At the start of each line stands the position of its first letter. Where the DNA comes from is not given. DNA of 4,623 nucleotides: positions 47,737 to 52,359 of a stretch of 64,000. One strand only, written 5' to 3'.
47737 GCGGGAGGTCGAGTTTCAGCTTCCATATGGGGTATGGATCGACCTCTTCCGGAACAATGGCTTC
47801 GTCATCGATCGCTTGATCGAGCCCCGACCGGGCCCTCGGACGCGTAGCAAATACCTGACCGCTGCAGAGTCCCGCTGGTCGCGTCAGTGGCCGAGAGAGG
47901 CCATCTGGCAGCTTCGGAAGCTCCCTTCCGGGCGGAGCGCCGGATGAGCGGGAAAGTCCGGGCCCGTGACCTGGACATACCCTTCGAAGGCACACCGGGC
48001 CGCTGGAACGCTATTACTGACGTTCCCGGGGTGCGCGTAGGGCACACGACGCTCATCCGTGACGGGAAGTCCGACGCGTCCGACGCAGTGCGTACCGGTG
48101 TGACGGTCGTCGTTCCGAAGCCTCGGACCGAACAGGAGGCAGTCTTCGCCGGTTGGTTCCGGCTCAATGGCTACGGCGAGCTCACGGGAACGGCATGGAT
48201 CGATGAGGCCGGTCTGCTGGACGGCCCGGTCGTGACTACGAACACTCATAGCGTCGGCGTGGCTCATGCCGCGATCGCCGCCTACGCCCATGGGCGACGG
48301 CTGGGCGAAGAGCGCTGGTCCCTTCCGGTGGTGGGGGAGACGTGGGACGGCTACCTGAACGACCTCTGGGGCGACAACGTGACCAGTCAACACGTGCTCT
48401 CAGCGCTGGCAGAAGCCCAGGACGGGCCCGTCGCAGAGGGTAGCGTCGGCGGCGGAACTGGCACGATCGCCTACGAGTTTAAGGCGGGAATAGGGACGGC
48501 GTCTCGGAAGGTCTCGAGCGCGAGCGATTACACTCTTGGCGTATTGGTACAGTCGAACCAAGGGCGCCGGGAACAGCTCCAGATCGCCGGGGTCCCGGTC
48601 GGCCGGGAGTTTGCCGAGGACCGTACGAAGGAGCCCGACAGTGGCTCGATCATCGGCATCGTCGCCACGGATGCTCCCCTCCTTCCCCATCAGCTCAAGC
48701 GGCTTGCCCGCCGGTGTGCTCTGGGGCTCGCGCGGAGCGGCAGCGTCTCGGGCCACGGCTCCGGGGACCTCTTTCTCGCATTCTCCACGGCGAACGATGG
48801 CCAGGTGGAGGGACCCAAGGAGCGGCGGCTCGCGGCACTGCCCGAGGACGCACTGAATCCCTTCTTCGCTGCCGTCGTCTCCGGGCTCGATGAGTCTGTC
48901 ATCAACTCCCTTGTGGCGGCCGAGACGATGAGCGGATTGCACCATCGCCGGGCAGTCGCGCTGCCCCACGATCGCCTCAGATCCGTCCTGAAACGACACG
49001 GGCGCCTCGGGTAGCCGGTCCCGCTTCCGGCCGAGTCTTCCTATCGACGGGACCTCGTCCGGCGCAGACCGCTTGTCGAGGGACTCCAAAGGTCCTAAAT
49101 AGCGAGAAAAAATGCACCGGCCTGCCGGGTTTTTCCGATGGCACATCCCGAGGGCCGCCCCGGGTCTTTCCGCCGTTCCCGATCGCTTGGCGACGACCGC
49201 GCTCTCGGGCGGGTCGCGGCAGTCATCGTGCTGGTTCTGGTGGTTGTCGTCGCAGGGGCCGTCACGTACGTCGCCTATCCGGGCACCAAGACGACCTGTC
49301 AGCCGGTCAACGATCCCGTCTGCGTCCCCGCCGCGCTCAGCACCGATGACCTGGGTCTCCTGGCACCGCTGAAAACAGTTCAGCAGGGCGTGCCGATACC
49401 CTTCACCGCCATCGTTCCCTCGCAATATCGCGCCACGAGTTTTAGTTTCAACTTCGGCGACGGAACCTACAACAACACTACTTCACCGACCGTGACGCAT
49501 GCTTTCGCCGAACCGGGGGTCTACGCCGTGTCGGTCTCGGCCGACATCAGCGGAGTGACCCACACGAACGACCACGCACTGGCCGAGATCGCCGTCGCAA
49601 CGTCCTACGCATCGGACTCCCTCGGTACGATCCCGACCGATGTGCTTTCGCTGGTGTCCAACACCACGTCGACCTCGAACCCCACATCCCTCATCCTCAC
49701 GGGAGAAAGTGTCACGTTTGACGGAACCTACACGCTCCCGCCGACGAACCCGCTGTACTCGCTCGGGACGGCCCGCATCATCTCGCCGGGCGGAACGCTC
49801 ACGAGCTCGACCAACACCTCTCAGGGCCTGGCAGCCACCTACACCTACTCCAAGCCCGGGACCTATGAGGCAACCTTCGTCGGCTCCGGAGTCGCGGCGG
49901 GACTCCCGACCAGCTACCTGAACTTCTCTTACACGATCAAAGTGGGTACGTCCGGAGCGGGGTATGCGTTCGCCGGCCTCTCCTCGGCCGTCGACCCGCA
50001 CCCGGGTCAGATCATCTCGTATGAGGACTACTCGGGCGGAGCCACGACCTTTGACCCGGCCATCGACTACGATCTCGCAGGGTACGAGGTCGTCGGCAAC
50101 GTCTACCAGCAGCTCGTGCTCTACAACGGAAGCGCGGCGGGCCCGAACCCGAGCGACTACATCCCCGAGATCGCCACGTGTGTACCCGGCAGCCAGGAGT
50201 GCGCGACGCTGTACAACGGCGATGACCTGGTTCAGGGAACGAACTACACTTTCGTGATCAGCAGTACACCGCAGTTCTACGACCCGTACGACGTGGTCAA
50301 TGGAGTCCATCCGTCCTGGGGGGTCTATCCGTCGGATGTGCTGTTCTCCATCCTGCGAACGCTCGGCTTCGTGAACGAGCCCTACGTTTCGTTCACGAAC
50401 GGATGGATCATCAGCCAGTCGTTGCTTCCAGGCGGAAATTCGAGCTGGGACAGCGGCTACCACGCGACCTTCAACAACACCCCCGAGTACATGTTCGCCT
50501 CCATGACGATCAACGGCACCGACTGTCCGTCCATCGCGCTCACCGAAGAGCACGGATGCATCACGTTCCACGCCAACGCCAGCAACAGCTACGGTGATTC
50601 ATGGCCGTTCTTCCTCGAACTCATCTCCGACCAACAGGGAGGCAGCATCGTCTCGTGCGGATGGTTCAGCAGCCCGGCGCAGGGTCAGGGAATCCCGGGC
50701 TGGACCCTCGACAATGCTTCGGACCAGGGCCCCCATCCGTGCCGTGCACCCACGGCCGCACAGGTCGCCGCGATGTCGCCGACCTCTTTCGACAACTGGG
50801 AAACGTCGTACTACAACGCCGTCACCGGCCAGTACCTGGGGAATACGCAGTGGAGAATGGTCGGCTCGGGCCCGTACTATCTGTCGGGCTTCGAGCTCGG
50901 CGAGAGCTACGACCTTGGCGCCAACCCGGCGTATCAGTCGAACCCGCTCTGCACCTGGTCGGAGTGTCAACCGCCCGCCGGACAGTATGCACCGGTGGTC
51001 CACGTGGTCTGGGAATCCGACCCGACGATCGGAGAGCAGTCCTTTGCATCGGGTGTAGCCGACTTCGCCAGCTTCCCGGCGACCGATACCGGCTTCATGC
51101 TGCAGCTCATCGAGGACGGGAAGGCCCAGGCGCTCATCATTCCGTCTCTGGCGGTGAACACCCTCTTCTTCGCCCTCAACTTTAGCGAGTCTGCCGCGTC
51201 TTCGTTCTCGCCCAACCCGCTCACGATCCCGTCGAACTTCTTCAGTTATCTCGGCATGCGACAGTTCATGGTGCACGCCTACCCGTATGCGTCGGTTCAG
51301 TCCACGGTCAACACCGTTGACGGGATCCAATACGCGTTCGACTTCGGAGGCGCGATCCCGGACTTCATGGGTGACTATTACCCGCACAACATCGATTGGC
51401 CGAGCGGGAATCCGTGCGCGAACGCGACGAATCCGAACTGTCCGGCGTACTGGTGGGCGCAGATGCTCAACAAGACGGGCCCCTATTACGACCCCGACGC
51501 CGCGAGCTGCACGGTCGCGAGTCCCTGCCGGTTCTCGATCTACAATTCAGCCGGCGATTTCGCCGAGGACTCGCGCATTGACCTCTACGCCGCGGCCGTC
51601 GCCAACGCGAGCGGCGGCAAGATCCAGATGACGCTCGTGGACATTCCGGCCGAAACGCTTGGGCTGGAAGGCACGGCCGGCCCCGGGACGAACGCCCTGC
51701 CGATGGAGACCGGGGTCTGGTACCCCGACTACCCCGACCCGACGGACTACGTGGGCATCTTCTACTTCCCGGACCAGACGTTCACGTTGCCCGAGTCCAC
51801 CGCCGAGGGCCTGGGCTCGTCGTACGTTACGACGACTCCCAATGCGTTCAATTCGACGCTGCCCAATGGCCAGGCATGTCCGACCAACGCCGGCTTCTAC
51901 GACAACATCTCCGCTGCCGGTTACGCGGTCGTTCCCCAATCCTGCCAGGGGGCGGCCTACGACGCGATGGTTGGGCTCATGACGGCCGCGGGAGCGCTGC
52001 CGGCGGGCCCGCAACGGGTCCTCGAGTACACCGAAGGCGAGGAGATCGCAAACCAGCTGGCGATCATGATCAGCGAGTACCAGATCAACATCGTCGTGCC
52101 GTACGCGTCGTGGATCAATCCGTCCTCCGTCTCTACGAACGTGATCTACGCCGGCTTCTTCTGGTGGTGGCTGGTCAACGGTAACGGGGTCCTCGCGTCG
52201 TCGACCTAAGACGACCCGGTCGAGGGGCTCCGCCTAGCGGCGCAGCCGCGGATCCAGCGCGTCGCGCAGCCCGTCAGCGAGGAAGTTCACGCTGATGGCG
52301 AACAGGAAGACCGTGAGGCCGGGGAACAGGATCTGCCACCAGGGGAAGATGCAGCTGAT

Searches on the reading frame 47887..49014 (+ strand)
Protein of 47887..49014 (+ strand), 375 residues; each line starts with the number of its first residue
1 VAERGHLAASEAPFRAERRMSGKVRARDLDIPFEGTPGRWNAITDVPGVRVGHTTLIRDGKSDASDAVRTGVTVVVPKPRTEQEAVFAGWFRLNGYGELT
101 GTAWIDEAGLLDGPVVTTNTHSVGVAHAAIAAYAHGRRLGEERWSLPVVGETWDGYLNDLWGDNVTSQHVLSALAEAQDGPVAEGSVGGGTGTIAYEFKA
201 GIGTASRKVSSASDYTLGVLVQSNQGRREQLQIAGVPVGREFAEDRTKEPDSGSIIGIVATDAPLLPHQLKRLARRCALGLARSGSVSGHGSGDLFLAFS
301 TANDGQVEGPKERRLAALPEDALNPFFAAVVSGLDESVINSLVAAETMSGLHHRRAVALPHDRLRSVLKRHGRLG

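Call 43: search_protein_families(library=pfam, proteins=[window:47887-49014:+], max_evalue=0.00001)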
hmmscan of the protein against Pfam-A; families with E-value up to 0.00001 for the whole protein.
window:47887-49014:+ (375 aa): 1 family
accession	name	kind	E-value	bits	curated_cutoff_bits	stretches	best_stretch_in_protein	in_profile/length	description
PF03576.19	Peptidase_S58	-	1e-110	370.5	23.9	1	41-354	1-305/307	Peptidase family S58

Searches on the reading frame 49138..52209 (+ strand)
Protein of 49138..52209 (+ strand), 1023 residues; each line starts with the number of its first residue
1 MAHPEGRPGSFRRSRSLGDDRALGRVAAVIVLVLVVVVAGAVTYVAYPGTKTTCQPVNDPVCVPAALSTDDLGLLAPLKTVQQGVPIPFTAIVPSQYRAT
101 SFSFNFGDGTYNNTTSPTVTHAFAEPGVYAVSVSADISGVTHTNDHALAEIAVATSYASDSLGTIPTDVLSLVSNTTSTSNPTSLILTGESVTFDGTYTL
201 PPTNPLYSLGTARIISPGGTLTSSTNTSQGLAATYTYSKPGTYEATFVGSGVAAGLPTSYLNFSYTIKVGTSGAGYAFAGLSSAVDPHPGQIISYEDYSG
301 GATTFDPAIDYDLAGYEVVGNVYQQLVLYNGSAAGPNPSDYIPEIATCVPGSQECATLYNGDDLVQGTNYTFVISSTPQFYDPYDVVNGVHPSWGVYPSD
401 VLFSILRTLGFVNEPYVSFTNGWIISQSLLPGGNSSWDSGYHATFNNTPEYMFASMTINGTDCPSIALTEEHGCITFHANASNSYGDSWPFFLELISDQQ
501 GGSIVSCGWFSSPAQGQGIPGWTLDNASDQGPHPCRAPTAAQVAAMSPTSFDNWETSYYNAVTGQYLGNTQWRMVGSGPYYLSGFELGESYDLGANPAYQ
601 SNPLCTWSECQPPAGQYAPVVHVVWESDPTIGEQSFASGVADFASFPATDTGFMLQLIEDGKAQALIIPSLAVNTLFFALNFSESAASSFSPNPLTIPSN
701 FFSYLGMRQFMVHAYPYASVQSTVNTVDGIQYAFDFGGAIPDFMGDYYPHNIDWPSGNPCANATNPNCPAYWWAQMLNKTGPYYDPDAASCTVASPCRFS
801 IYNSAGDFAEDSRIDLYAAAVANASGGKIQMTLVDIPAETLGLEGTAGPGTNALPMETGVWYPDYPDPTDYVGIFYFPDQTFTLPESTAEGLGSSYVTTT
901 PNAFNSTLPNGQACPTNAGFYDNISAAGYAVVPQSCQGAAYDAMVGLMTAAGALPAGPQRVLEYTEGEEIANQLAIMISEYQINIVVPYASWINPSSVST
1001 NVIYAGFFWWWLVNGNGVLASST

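Call 44: search_protein_families(library=pfam, proteins=[window:49138-52209:+], max_evalue=0.00001)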
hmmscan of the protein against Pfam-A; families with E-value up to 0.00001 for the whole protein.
window:49138-52209:+ (1023 aa): 2 families
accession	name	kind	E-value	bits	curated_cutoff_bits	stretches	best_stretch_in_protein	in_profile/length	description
PF00801.26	PKD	-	2.2e-12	47.2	23.5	1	80-135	10-65/80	PKD domain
PF18911.6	PKD_4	-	1.8e-11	44.3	27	1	80-143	13-77/85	PKD domain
